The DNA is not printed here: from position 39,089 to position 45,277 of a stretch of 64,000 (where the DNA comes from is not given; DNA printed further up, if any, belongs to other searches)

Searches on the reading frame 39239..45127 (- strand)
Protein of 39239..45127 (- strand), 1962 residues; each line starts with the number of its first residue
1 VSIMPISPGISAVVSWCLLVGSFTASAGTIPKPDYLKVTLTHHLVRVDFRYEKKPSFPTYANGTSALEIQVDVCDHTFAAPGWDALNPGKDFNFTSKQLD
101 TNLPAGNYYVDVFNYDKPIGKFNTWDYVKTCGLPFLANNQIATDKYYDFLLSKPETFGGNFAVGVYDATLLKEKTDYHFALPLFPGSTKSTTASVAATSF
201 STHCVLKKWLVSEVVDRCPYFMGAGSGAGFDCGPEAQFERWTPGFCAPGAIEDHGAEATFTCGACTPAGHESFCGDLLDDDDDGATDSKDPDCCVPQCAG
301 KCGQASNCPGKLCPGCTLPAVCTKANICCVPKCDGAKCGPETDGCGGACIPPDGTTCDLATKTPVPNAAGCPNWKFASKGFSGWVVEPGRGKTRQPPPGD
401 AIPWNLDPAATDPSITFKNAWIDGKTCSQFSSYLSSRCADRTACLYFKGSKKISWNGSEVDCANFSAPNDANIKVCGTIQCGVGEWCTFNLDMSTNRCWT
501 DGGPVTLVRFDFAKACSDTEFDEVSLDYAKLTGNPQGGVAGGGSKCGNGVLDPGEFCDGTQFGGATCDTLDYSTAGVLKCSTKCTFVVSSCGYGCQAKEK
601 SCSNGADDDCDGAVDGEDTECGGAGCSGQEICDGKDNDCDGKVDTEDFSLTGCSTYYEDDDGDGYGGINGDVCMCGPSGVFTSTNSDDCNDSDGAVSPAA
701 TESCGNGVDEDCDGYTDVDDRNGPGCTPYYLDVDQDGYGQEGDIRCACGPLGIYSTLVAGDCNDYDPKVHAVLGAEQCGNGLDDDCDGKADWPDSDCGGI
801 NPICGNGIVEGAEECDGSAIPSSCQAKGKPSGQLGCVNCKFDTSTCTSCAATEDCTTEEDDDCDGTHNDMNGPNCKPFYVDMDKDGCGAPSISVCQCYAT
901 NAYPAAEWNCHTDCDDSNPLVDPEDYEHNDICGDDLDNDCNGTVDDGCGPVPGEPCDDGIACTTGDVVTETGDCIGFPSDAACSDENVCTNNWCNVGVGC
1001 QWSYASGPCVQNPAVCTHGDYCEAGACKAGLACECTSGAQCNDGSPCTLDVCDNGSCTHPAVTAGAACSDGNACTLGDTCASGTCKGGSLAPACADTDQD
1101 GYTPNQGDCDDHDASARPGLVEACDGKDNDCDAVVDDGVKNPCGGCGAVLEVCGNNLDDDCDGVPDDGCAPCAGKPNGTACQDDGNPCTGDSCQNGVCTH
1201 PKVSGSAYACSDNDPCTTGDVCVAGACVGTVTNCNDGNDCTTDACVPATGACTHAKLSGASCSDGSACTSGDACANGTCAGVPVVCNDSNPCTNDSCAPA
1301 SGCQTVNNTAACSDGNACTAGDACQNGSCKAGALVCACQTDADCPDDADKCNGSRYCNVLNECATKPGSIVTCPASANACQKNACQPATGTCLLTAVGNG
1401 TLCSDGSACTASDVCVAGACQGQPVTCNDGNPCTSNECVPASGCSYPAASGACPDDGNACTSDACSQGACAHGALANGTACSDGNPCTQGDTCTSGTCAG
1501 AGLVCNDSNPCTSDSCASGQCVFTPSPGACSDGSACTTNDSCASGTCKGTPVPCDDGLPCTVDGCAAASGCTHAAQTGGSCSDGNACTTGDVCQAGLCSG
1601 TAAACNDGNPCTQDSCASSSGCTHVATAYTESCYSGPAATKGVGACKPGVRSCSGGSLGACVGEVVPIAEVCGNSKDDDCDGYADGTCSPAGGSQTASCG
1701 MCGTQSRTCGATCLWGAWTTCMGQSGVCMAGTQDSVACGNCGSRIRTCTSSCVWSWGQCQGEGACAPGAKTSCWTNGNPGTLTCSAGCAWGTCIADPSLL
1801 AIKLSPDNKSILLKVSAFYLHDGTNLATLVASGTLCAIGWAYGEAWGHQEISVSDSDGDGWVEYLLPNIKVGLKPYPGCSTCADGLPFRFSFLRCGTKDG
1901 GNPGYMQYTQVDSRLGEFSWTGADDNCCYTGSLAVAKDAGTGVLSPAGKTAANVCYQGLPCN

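Call 25: search_protein_families(library=pfam, proteins=[window:39239-45127:-], max_evalue=0.001)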
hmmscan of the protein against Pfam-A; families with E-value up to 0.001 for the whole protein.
window:39239-45127:- (1962 aa): 2 families
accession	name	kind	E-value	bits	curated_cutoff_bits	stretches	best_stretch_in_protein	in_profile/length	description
PF11617.13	Cu-binding_MopE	-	1.2e-20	73.9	27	4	688-717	1-29/30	Putative metal-binding motif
PF00526.23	Dicty_CTDC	-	3.3e-13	49.6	27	4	1605-1625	2-22/24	Dictyostelium (slime mold) repeat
